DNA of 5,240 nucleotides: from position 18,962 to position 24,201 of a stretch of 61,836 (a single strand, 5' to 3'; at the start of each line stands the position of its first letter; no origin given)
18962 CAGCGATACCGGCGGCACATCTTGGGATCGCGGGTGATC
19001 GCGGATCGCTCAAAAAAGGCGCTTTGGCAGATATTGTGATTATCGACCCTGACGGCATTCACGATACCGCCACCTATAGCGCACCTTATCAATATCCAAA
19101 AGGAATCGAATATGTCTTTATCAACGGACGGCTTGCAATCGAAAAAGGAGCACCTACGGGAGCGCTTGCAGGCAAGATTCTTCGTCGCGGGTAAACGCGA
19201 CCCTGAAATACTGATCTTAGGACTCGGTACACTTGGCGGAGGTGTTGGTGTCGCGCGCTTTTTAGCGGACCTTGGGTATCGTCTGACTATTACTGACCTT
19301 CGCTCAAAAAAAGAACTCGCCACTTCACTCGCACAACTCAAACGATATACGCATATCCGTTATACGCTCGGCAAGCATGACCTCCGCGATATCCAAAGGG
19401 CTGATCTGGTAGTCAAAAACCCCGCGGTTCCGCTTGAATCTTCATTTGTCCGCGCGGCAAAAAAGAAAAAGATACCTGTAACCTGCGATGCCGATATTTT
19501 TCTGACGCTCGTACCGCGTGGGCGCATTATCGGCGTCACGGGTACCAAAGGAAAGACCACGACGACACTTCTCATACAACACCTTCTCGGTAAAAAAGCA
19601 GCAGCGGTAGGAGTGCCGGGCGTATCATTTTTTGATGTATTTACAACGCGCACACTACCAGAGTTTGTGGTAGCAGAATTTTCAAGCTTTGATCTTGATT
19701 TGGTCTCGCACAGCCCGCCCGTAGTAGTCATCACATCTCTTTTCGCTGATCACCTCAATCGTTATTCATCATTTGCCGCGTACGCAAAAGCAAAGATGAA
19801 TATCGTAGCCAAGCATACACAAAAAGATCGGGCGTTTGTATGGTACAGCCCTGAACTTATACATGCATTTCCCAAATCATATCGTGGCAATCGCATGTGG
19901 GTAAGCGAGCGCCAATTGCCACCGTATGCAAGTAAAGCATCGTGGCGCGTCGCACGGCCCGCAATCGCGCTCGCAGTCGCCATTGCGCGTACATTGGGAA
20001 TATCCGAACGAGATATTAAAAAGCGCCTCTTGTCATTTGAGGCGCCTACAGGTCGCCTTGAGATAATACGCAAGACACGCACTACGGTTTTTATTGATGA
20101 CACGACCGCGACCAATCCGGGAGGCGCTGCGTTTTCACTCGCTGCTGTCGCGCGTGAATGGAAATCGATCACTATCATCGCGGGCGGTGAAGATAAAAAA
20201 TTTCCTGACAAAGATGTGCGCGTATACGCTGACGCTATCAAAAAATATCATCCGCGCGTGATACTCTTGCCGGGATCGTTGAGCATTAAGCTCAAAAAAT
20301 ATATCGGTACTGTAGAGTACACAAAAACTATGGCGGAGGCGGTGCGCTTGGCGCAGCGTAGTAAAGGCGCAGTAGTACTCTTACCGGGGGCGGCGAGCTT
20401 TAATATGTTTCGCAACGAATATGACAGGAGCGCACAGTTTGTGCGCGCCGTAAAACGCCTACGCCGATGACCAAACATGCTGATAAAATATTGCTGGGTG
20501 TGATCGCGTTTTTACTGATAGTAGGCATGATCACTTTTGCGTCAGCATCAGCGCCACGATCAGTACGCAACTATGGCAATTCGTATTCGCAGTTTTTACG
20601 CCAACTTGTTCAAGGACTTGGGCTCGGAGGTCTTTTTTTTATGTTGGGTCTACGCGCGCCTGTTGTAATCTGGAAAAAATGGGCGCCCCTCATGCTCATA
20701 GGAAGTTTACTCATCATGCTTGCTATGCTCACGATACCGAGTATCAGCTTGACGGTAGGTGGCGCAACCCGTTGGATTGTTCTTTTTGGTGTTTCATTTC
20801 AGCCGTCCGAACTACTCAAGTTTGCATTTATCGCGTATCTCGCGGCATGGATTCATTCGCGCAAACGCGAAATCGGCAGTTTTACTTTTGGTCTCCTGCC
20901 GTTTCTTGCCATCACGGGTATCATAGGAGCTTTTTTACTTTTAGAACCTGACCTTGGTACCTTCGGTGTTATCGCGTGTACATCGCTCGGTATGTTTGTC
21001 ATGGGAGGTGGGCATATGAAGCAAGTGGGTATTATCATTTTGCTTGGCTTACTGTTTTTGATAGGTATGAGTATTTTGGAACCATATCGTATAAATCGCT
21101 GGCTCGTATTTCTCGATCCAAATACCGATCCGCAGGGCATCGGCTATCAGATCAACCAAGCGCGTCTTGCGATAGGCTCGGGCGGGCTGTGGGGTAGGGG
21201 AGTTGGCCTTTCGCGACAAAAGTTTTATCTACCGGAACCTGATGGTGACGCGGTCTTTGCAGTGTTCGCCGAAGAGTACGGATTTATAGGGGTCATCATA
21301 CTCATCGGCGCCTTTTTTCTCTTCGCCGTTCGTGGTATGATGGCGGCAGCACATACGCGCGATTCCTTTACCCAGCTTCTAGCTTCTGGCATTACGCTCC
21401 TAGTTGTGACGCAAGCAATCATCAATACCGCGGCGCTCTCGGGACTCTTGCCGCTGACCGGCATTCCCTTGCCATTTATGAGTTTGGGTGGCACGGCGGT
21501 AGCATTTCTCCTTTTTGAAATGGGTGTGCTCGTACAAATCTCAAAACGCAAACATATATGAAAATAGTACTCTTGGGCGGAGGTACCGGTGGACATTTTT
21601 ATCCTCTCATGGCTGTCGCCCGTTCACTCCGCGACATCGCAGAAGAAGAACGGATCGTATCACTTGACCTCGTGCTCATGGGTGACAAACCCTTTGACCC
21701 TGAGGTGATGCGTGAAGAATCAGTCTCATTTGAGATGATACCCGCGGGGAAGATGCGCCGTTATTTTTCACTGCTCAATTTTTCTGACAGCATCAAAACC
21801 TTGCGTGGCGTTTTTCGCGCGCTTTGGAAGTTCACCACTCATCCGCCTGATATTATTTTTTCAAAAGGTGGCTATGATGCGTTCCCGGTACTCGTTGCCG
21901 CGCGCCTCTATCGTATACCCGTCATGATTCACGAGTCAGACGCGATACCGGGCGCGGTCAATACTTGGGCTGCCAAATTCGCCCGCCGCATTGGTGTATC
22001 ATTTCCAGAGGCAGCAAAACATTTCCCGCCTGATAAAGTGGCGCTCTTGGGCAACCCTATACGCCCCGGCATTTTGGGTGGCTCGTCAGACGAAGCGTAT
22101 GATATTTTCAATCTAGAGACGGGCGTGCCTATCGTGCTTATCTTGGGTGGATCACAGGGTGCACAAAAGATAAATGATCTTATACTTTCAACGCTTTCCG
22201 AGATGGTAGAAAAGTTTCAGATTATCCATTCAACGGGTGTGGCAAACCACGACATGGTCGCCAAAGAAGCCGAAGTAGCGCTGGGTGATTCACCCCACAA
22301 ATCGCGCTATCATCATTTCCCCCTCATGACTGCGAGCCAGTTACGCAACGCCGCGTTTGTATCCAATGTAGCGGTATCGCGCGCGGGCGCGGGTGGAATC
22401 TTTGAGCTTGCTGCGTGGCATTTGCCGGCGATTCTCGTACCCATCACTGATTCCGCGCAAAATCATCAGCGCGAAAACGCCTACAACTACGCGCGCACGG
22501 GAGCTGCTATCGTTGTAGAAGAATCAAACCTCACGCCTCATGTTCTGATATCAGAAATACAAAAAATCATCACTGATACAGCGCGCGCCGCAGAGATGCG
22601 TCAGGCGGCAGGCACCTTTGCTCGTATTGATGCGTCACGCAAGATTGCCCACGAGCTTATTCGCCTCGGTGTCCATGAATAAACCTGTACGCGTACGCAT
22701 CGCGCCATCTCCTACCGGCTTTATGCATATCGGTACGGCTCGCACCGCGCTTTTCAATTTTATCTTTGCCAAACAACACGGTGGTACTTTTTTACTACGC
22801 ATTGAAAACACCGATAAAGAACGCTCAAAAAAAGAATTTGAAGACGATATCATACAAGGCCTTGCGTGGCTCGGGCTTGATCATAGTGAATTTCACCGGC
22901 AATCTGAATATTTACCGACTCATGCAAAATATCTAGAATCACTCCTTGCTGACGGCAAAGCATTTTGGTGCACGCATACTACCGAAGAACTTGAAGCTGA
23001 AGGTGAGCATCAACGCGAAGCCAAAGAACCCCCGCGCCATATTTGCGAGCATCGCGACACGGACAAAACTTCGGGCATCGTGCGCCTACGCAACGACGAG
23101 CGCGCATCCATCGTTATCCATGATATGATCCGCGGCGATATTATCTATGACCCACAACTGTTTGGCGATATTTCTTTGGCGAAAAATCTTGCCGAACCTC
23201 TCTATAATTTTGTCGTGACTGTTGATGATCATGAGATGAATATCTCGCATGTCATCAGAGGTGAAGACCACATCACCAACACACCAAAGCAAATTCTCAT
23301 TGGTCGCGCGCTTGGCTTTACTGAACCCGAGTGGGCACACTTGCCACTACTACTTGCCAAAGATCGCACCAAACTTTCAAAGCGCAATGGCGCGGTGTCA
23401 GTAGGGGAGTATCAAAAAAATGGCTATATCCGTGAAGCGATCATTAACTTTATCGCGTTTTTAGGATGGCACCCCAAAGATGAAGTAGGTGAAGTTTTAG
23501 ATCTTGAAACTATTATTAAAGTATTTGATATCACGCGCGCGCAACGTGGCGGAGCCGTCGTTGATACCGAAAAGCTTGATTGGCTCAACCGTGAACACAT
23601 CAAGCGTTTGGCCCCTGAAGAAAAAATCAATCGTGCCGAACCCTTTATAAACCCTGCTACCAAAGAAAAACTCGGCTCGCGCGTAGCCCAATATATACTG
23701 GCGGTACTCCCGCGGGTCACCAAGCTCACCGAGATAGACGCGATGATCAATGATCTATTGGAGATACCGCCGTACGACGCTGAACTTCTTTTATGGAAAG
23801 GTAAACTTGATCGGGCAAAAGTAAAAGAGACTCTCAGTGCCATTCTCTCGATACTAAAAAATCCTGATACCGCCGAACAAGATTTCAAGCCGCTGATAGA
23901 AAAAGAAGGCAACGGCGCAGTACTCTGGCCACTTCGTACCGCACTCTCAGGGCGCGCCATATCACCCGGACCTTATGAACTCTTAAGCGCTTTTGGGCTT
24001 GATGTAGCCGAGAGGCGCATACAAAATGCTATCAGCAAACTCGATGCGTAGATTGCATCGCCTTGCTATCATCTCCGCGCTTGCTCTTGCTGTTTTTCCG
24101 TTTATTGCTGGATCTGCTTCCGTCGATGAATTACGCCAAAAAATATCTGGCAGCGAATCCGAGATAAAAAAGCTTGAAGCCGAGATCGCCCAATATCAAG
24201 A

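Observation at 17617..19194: N-acyl-D-amino-acid deacylase homologue immediately upstream of and overlapping murD in the dcw operon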

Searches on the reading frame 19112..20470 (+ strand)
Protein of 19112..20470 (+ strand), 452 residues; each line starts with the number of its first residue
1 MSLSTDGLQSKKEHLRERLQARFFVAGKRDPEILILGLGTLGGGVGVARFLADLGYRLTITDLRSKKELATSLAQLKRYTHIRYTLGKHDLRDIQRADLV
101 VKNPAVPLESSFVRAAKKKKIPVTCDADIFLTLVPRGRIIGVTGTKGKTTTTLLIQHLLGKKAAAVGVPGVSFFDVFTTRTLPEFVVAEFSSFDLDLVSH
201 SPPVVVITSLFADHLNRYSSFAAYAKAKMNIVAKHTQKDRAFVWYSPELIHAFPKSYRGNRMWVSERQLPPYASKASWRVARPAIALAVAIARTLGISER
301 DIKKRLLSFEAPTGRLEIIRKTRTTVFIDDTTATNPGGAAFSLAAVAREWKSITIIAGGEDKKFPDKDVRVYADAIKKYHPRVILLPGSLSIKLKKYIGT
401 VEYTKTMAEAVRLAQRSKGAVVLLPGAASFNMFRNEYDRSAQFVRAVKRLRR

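Call 5: search_protein_families(library=pfam, proteins=[window:19112-20470:+])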
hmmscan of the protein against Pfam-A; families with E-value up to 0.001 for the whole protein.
window:19112-20470:+ (452 aa): 3 families
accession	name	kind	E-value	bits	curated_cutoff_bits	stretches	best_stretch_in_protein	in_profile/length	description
PF08245.18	Mur_ligase_M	-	5.4e-16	59.6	24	1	142-248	1-126/200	Mur ligase middle domain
PF21799.2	MurD-like_N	-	2.1e-10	41.2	27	1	32-123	2-86/88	Mur ligase MurD-like, N-terminal domain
PF02875.26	Mur_ligase_C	-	2.9e-06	28.5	28.4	1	314-427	1-126/127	Mur ligase, glutamate ligase domain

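Call 6: search_protein_families(library=ncbifam, proteins=[window:19112-20470:+])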
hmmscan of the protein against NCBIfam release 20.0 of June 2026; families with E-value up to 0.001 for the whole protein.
window:19112-20470:+ (452 aa): 25 families
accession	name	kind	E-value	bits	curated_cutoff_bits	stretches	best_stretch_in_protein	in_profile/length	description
TIGR01087.1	murD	equivalog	5.4e-79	266.3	211.95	1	33-448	2-440/441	UDP-N-acetylmuramoyl-L-alanine--D-glutamate ligase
NF053645.1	pMurC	equivalog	4.5e-29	101.5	560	2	47-162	14-127/492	pseudomurein biosynthesis peptide ligase pMurC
TIGR01082.1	murC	equivalog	2.2e-28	99.5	335.1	1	35-252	4-218/449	UDP-N-acetylmuramate--L-alanine ligase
NF053647.1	pMurD2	equivalog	3.9e-22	78.7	550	1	35-404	5-363/405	pseudomurein biosynthesis peptide ligase pMurD2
NF053646.1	pMurD1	equivalog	6.9e-17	61.2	610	1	35-159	5-131/465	pseudomurein biosynthesis peptide ligase pMurD1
TIGR01085.1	murE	subfamily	8.9e-16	57.8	257.3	2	127-177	75-125/472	UDP-N-acetylmuramyl-tripeptide synthetase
NF033197.0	F430_CfbE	equivalog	6.2e-15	55.1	250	2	43-162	8-124/430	coenzyme F430 synthase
TIGR01143.1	murF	subfamily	6.8e-14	51.6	288.6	1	202-358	150-332/418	UDP-N-acetylmuramoyl-tripeptide--D-alanyl-D-alanine ligase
NF011171.0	PRK14573.1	equivalog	4.1e-13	48.1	1015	1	35-246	9-214/809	bifunctional UDP-N-acetylmuramate--L-alanine ligase/D-alanine--D-alanine ligase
NF008896.0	PRK11929.1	equivalog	5.7e-11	41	1023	2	286-347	796-856/965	bifunctional UDP-N-acetylmuramoyl-L-alanyl-D-glutamate--2,6-diaminopimelate ligase MurE/UDP-N-acetylmuramoyl-tripeptide--D-alanyl-D-alanine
TIGR02068.2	cya_phycin_syn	equivalog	8.9e-11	40.5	850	1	139-168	481-510/862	cyanophycin synthetase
NF010623.0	PRK14016.1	subfamily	1.3e-10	40.1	877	2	139-168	482-511/871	cyanophycin synthetase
NF001126.0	PRK00139.1-4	equivalog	3.9e-10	38.9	373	1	138-170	105-137/486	UDP-N-acetylmuramoyl-L-alanyl-D-glutamate--2,6-diaminopimelate ligase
NF001124.0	PRK00139.1-2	equivalog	4.8e-10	38.8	476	1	131-248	104-246/500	UDP-N-acetylmuramoyl-L-alanyl-D-glutamate--2,6-diaminopimelate ligase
NF001123.0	PRK00139.1-1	equivalog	2.2e-07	29.9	586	1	137-175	107-148/493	UDP-N-acetylmuramoyl-L-alanyl-D-glutamate--2,6-diaminopimelate ligase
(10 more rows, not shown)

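Call 41: search_solved_structures(query=window:19112-20470:+, max_evalue=1e-10, show_alignments=3)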
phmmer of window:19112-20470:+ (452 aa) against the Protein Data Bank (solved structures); distinct sequences matched with E-value up to 1e-10: 19.
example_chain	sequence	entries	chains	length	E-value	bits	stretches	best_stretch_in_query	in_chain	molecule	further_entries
3lk7_A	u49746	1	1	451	1.3e-30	109.8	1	31-240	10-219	UDP-N-acetylmuramoylalanine--D-glutamate ligase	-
7sir_A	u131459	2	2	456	1.7e-26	96.3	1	35-232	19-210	UDP-N-acetylmuramoylalanine--D-glutamate ligase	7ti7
8dp2_A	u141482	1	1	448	2.4e-23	85.9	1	34-232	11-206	UDP-N-acetylmuramoylalanine--D-glutamate ligase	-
7sy9_A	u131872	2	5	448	2.4e-23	85.9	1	34-232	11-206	UDP-N-acetylmuramoylalanine--D-glutamate ligase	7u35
8v8y_A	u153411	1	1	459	3.6e-18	68.9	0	28-231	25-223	UDP-N-acetylmuramoylalanine--D-glutamate ligase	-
2jff_A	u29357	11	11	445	5e-18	68.4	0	32-231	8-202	UDP-N-ACETYLMURAMOYLALANINE--D-GLUTAMATE LIGASE | UDP-N-ACETYLMURAMOYL-ALANINE-D-GLUTAMATE LIGASE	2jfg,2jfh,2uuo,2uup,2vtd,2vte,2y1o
8v8w_A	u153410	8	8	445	5.2e-18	68.4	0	32-231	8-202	UDP-N-acetylmuramoylalanine--D-glutamate ligase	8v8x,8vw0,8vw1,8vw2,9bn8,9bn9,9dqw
5a5f_A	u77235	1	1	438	5.2e-18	68.4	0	33-231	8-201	UDP-N-ACETYLMURAMOYLALANINE--D-GLUTAMATE LIGASE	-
2wjp_A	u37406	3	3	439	5.2e-18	68.3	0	33-231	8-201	UDP-N-ACETYLMURAMOYLALANINE--D-GLUTAMATE LIGASE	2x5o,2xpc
1e0d_A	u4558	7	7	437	6e-18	68.2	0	33-231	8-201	UDP-N-ACETYLMURAMOYLALANINE--D-GLUTAMATE LIGASE | UDP-N-ACETYLMURAMOYL-L-ALANINE:D-GLUTAMATE LIGASE | UDP-N-ACETYLMURAMOYL-L-ALANINE/:D-GLUTAMATE LIGASE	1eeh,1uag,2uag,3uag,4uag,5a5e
4buc_A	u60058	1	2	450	2.2e-16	63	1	81-449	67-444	UDP-N-ACETYLMURAMOYLALANINE--D-GLUTAMATE LIGASE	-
6cau_A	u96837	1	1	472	7.2e-15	58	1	33-220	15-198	UDP-N-acetylmuramate--L-alanine ligase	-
4hv4_A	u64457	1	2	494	1.1e-12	50.8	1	30-220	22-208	UDP-N-acetylmuramate--L-alanine ligase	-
2f00_A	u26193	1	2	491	1.4e-11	47.2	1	31-220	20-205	UDP-N-acetylmuramate--L-alanine ligase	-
5vvw_A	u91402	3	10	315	1.5e-11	47.1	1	35-220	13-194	UDP-N-acetylmuramate--L-alanine ligase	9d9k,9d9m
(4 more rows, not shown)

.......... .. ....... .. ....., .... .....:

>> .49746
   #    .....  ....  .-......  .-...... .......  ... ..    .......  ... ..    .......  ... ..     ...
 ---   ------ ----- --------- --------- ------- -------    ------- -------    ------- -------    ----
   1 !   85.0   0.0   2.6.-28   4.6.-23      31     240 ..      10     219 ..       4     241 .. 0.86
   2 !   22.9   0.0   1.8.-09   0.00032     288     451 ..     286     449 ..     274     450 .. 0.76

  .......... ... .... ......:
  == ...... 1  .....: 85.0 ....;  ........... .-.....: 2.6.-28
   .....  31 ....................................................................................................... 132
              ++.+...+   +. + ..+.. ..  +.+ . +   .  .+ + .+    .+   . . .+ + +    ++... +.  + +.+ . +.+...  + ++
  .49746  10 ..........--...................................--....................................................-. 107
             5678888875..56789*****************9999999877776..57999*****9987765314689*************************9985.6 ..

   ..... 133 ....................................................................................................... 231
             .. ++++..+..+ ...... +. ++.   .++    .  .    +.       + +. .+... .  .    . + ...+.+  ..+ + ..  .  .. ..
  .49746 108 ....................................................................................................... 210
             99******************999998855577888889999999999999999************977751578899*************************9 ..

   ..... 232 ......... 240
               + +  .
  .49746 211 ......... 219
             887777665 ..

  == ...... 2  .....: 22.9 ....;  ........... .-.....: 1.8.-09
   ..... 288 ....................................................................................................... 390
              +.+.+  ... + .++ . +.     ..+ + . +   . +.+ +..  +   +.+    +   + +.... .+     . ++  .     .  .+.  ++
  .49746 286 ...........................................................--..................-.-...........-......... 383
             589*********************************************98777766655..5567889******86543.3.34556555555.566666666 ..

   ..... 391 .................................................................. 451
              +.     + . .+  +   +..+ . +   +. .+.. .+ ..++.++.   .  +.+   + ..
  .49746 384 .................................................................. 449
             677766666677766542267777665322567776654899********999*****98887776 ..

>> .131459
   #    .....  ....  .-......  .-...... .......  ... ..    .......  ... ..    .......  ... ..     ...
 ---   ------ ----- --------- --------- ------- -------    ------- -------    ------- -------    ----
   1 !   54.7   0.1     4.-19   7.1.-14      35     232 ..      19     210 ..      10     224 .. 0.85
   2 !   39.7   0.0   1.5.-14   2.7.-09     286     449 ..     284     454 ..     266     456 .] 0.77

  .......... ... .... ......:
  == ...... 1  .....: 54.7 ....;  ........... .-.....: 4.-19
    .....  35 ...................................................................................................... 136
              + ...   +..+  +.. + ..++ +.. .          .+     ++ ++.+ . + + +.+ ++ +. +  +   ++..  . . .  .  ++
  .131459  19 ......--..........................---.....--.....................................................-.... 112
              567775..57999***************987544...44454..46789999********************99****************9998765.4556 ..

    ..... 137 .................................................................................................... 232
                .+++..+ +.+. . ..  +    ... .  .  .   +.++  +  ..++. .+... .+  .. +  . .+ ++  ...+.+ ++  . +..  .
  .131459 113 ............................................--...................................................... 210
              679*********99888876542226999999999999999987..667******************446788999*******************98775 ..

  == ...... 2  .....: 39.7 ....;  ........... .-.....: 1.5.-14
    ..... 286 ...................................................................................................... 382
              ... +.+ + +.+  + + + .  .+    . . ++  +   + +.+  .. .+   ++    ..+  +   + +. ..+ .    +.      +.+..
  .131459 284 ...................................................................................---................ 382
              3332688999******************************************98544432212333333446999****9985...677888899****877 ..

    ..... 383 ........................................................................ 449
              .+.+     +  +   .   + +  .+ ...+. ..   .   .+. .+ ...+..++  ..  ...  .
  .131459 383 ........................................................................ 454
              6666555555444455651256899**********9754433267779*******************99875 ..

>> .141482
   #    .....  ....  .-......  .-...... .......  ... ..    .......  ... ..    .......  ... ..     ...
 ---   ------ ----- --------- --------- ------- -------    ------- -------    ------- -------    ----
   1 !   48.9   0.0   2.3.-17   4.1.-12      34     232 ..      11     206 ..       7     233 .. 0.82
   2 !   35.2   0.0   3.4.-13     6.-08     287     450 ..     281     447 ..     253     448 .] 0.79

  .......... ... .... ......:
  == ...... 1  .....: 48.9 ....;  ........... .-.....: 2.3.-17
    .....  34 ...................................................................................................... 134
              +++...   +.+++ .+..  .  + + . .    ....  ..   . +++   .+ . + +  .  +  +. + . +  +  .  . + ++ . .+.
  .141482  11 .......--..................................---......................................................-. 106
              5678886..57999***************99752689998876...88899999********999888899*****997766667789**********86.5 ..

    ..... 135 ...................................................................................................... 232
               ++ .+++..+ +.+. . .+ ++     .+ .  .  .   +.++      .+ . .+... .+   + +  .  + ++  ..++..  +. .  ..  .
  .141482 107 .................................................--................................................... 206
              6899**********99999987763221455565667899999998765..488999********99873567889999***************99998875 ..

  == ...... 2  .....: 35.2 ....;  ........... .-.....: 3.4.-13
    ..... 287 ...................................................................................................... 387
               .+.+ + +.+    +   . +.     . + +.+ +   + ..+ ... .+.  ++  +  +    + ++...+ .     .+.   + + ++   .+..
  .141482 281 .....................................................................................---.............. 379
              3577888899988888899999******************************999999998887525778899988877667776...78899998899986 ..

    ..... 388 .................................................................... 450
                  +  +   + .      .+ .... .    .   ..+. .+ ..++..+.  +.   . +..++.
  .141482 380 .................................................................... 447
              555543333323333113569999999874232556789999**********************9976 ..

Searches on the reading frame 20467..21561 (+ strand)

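Call 5: search_protein_families(library=pfam, proteins=[window:20467-21561:+])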
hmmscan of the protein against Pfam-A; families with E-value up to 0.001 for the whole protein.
window:20467-21561:+ (364 aa): 1 family
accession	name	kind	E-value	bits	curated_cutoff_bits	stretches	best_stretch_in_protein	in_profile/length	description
PF01098.24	FTSW_RODA_SPOVE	-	4.4e-90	302.7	26.4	1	11-362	6-354/356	Cell cycle protein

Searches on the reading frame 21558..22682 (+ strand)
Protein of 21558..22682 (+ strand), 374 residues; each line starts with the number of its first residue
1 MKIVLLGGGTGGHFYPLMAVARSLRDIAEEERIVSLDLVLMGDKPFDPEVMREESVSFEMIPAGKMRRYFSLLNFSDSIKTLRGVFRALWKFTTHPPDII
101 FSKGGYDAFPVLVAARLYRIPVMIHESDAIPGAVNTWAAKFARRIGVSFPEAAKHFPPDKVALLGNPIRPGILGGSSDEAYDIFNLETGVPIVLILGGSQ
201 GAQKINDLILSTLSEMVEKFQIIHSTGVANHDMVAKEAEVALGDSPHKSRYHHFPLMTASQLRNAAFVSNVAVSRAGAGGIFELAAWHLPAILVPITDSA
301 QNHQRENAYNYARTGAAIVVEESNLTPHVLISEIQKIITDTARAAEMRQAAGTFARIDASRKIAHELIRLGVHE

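Call 5: search_protein_families(library=pfam, proteins=[window:21558-22682:+])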
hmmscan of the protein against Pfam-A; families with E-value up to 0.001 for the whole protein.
window:21558-22682:+ (374 aa): 3 families
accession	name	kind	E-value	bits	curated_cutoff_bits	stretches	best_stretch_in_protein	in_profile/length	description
PF04101.22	Glyco_tran_28_C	-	9.8e-31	107.5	22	1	192-355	1-158/166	Glycosyltransferase family 28 C-terminal domain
PF03033.26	Glyco_transf_28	-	1.1e-29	103.8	26.2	1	3-146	1-138/139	Glycosyltransferase family 28 N-terminal domain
PF13579.12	Glyco_trans_4_4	-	6.1e-06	27.1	29.7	1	37-145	22-120/158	Glycosyl transferase 4-like domain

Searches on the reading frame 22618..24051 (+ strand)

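Call 5: search_protein_families(library=pfam, proteins=[window:22618-24051:+])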
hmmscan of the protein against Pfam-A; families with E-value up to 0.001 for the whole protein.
window:22618-24051:+ (477 aa): 2 families
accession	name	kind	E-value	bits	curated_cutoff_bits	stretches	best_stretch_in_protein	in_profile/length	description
PF00749.27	tRNA-synt_1c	-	4.6e-85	285.7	23.4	1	24-322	2-314/314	tRNA synthetases class I (E and Q), catalytic domain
PF19269.4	Anticodon_2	-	2.3e-15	57.7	23.6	1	338-472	4-141/141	Anticodon binding domain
